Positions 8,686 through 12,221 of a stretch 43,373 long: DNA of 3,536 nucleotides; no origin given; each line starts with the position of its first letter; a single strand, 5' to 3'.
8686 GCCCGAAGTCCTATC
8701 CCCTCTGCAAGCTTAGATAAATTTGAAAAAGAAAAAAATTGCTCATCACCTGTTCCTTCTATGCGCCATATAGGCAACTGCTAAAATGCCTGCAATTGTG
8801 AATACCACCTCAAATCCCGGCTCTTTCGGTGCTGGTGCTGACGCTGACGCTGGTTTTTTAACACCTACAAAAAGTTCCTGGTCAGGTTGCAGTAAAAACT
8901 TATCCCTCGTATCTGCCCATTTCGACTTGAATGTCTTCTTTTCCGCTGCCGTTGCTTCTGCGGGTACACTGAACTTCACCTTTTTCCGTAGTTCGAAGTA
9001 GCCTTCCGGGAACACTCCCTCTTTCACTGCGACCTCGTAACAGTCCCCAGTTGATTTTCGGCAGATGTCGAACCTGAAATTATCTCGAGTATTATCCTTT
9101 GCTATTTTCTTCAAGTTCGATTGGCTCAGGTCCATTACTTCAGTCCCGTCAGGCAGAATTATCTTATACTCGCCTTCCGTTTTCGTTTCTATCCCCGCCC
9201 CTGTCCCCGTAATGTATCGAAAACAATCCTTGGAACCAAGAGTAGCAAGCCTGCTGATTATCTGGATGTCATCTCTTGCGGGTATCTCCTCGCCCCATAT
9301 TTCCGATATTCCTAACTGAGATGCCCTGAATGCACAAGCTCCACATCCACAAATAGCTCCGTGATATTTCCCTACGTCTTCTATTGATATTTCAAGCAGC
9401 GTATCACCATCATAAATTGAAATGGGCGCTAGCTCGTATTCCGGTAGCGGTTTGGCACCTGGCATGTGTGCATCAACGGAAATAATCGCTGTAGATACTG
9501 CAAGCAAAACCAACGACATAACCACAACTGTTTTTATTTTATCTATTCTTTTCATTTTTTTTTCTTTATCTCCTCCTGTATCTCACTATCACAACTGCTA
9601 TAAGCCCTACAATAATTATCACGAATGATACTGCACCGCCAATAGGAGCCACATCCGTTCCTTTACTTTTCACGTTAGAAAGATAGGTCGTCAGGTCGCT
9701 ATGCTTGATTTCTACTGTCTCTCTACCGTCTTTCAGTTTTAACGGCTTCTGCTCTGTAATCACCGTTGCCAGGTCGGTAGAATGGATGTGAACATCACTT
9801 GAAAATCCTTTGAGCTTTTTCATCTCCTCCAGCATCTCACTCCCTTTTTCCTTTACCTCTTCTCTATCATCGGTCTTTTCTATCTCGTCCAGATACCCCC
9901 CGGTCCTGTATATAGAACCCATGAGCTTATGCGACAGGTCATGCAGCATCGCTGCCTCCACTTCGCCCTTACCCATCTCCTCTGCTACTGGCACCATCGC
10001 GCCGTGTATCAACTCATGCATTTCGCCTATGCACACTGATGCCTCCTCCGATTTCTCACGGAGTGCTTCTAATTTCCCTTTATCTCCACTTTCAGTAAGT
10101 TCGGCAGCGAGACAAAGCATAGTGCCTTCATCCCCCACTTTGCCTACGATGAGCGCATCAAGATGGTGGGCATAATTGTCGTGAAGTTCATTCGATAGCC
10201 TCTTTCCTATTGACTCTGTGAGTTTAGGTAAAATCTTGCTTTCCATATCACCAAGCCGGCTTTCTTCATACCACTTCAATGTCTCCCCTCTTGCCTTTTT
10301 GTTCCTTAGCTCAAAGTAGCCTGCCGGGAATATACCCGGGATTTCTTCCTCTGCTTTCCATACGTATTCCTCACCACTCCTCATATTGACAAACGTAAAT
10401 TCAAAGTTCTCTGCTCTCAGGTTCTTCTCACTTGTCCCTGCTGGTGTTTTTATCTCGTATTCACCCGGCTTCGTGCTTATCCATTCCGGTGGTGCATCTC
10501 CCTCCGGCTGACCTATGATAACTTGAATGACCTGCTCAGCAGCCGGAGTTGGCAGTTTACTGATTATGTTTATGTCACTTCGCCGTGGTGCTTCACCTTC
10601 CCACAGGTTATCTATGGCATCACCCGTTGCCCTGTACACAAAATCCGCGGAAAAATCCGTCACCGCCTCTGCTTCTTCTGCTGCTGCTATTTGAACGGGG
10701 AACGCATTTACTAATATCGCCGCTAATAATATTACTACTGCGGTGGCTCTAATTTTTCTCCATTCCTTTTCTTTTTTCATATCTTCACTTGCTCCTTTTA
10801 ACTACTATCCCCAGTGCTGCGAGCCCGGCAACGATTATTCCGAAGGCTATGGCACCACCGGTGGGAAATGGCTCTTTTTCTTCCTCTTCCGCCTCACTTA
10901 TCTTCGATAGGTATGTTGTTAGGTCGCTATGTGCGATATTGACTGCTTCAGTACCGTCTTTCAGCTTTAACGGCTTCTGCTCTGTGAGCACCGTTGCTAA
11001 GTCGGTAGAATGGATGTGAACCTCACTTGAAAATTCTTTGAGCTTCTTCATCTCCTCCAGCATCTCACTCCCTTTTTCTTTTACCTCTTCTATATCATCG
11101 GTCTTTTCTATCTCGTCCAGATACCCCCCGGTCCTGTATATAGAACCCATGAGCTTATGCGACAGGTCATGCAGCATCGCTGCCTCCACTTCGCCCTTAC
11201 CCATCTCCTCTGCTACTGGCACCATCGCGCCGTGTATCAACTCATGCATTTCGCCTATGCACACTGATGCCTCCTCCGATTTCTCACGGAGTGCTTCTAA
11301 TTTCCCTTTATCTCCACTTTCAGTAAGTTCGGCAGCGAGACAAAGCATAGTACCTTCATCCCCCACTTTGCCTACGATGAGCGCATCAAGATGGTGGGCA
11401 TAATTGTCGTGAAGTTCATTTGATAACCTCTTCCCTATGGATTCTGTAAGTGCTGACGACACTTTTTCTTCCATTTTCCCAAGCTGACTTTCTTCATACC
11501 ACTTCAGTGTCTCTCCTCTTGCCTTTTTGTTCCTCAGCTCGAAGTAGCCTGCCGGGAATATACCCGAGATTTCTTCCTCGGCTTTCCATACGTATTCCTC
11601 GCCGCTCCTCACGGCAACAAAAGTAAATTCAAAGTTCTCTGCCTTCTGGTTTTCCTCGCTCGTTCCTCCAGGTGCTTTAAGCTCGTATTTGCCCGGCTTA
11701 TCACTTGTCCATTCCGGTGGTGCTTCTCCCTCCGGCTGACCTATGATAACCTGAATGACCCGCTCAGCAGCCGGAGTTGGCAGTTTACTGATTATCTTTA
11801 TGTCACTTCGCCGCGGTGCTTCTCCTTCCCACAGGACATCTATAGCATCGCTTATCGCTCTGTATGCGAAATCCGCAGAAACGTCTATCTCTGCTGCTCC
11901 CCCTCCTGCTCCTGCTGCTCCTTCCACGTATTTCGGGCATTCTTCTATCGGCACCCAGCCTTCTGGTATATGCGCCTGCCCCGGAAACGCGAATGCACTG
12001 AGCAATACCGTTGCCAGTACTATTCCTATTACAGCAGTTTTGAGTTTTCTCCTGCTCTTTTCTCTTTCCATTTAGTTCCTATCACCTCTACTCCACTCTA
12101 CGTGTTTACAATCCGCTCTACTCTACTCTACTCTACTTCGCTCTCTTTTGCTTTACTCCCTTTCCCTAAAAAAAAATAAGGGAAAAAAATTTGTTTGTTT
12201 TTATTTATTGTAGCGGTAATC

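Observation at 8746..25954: Recurrent ~140-aa domain X in five proteins (four with signal peptides, one without)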

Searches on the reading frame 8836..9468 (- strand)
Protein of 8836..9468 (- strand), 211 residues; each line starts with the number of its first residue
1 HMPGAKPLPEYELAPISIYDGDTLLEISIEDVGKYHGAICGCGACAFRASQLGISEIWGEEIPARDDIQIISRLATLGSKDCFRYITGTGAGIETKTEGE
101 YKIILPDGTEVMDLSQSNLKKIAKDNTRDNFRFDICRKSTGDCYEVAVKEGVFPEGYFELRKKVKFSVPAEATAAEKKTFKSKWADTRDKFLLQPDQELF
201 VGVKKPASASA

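Call 46: search_solved_structures(query=A4, max_evalue=10, show_alignments=4)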
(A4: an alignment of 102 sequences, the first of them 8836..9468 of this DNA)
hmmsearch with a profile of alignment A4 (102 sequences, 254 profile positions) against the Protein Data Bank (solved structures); distinct sequences matched with E-value up to 10: 0.

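Call 54: predict_structure(alignment_id=A4)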
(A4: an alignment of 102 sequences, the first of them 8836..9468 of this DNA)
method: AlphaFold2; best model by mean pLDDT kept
length: 211 residues; sequences in the alignment: 102
mean_pLDDT: 95.8   pTM: 0.92
mean pLDDT of the five models: 95.8, 95.7, 95.6, 95.5, 95.5
residues with pLDDT >= 90: 198; 70-90: 7; 50-70: 4; < 50: 2
segments of 3 or more residues with pLDDT < 50: none
pLDDT, mean of each block of 10 residues (from residue 1): 89 98 98 98 99 98 99 98 99 97 98 97 96 99 98 97 96 98 98 98 73 41
secondary structure, 60 per line:
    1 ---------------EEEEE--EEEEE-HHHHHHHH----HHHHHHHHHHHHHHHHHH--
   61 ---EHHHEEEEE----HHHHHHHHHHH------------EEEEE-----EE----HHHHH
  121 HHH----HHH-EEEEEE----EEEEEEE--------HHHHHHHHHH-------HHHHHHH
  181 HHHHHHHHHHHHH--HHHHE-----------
elements in order: E16-20 E23-27 H29-36 H41-58 E68-72 H77-87 E100-104 H116-123 E132-137 E142-148 H157-166 H174-193 H196-199

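Call 58: fold_search(model_id=the predicted structure, library=pdb)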
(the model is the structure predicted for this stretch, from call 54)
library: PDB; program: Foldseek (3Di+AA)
matches with E <= 10: 41; with E <= 0.001: 0
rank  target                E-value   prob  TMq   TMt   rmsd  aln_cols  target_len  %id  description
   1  4z2r_A                3.9e-01  0.20  0.20  0.09  11.1       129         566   10  Crystal structure of 2-hydroxybiphenyl 3-monooxygenase from Pseudomonas azelaica (released 2015-08-19)
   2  5brt_B                5.9e-01  0.15  0.20  0.08  11.2       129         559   11  Crystal Structure of 2-hydroxybiphenyl 3-monooxygenase from Pseudomonas azelaica with 2-hydroxybiphenyl in the active  (released 2015-08-19)
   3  4cy8_A                6.6e-01  0.14  0.20  0.09  11.2       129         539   11  2-hydroxybiphenyl 3-monooxygenase (HbpA) in complex with FAD (released 2015-03-18)
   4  4cy8_D                7.0e-01  0.14  0.20  0.09  11.2       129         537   11  2-hydroxybiphenyl 3-monooxygenase (HbpA) in complex with FAD (released 2015-03-18)
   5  4z2t_B                7.0e-01  0.14  0.20  0.09  11.2       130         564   11  Crystal Structure of 2-hydroxybiphenyl 3-monooxygenase W225Y from Pseudomonas azelaica (released 2015-08-19)
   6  4z2t_A                7.4e-01  0.13  0.20  0.08  11.2       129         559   11  Crystal Structure of 2-hydroxybiphenyl 3-monooxygenase W225Y from Pseudomonas azelaica (released 2015-08-19)
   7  4cy8_B                7.9e-01  0.13  0.20  0.09  11.2       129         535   11  2-hydroxybiphenyl 3-monooxygenase (HbpA) in complex with FAD (released 2015-03-18)
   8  5brt_A                7.9e-01  0.13  0.20  0.09  11.2       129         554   11  Crystal Structure of 2-hydroxybiphenyl 3-monooxygenase from Pseudomonas azelaica with 2-hydroxybiphenyl in the active  (released 2015-08-19)
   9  4cy8_C                8.9e-01  0.12  0.20  0.09  11.2       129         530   11  2-hydroxybiphenyl 3-monooxygenase (HbpA) in complex with FAD (released 2015-03-18)
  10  2l4c_MODEL_1_A        9.4e-01  0.13  0.17  0.28   6.8        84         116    8  Solution Structure of the b domain of Human ERp27 (released 2010-11-10)
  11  3uom_A                9.4e-01  0.08  0.21  0.14  15.3       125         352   11  Ca2+ complex of Human skeletal calsequestrin (released 2012-02-22)
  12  4z2u_A                1.0e+00  0.12  0.20  0.09  10.8       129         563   11  Crystal Structure of 2-hydroxybiphenyl 3-monooxygenase R242Q from Pseudomonas azelaica (released 2015-08-19)
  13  4n30                  1.1e+00  0.04  0.13  0.15  12.6       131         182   18  Crystal structure of Pseudomonas aeruginosa DsbA2 (released 2013-12-04)
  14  6em0_A                1.2e+00  0.08  0.18  0.08  11.3       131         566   11  Crystal Structure of 2-hydroxybiphenyl 3-monooxygenase M321A from Pseudomonas azelaica (released 2018-01-10)
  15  4z2r_B                1.4e+00  0.10  0.20  0.09  10.8       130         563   11  Crystal structure of 2-hydroxybiphenyl 3-monooxygenase from Pseudomonas azelaica (released 2015-08-19)
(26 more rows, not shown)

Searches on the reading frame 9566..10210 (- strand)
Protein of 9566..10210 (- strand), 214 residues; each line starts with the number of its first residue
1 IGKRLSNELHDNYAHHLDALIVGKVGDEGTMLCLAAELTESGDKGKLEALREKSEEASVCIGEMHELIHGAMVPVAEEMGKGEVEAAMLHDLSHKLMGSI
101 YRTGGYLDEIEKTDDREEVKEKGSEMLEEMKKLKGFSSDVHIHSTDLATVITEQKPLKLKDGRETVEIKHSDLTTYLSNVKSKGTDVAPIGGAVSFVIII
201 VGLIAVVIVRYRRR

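Call 83: search_protein_families(library=pfam, proteins=[window:9566-10210:-], max_evalue=10)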
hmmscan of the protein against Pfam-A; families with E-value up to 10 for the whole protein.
window:9566-10210:- (214 aa): 2 families
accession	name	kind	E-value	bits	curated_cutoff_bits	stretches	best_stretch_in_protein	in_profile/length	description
PF07730.19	HisKA_3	-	0.0004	21.3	24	1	3-70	3-62/68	Histidine kinase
PF07340.17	Herpes_IE1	-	0.055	13.1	27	1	106-162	229-282/382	Cytomegalovirus IE1 protein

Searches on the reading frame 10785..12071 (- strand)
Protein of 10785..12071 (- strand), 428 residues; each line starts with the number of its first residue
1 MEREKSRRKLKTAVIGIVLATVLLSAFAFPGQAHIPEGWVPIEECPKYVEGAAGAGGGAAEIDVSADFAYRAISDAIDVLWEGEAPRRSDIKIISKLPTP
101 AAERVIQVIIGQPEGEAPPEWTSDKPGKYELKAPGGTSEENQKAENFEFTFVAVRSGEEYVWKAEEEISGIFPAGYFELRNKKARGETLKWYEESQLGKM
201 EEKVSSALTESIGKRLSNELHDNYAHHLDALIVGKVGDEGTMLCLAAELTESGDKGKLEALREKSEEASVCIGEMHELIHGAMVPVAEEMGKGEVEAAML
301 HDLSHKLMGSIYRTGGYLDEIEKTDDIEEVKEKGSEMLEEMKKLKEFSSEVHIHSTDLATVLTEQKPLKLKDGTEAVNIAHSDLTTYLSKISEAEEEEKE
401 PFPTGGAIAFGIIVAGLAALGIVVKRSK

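Call 4: search_protein_families(library=pfam, proteins=[window:10785-12071:-], max_evalue=1)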
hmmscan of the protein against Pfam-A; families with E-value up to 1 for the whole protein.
window:10785-12071:- (428 aa): 1 family
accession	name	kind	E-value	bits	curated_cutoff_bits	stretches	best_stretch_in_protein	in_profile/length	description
PF07730.19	HisKA_3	-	0.011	16.7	24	1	214-281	3-62/68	Histidine kinase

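Call 5: search_protein_families(library=ncbifam, proteins=[window:10785-12071:-], max_evalue=1)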
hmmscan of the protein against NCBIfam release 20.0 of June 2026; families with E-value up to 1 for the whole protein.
window:10785-12071:- (428 aa): 1 family
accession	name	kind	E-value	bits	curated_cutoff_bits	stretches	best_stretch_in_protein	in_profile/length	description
NF045849.1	ICE_MMCAP2_0565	equivalog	0.61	9.8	40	1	1-25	47-71/80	Mbov_0395 family pilin-like conjugal transfer protein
